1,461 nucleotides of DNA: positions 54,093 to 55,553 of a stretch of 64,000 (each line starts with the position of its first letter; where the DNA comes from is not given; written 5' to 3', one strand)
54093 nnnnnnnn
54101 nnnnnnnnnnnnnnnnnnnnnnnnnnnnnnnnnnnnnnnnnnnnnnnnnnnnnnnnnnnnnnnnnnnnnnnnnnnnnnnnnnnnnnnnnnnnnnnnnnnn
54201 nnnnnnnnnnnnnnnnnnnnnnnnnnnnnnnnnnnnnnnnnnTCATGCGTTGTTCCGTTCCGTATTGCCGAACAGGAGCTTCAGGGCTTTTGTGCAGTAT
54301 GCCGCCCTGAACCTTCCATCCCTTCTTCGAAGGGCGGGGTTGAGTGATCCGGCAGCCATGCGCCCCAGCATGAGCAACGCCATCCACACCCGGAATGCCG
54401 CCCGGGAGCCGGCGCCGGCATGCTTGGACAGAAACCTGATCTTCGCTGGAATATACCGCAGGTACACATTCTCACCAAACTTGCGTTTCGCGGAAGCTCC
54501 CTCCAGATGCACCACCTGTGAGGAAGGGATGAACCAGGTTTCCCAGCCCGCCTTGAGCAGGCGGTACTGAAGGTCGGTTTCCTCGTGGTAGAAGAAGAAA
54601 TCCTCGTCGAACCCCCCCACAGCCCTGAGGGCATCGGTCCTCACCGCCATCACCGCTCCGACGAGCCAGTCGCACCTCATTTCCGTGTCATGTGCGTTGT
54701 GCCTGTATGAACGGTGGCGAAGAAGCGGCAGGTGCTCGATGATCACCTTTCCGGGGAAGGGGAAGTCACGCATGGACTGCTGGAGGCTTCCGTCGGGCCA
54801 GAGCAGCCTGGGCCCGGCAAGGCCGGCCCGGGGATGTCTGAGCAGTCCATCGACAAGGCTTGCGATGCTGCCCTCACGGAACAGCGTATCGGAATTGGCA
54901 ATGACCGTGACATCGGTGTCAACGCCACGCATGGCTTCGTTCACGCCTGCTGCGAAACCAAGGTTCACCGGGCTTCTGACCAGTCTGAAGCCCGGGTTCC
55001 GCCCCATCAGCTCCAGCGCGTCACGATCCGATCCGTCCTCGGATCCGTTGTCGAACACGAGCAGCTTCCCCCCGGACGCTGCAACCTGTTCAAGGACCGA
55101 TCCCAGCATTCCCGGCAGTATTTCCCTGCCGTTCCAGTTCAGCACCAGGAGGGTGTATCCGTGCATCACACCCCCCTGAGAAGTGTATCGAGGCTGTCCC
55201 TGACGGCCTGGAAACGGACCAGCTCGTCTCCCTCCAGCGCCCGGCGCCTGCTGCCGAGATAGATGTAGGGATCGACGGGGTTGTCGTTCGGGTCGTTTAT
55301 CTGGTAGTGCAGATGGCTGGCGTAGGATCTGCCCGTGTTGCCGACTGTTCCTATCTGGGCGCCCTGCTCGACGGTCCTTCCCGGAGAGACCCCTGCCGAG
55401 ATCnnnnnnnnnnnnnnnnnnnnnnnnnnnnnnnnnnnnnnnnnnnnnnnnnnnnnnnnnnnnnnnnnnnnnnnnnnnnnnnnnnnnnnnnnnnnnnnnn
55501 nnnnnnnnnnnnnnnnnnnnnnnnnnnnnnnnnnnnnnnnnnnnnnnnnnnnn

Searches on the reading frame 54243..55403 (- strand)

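Call 28: search_protein_families(library=pfam, proteins=[window:54243-55403:-], max_evalue=0.01)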
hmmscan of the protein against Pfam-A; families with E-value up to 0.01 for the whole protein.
window:54243-55403:- (386 aa): 5 families
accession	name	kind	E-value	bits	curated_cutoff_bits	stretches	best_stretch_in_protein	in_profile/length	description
PF13641.12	Glyco_tranf_2_3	-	1.1e-13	52.2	27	1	82-304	2-216/230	Glycosyltransferase like family 2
PF00535.33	Glycos_transf_2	-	1.2e-13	51.8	23.3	1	87-215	4-131/168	Glycosyl transferase family 2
PF13632.12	Glyco_trans_2_3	-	4.1e-08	33.7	27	1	169-302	5-125/198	Glycosyl transferase family group 2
PF02709.20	Glyco_transf_7C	-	0.00045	20.2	23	1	236-294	8-67/78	N-terminal domain of galactosyltransferase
PF13506.12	Glyco_transf_21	-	0.0072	16.3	21.7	0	156-266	24-121/174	Glycosyl transferase family 21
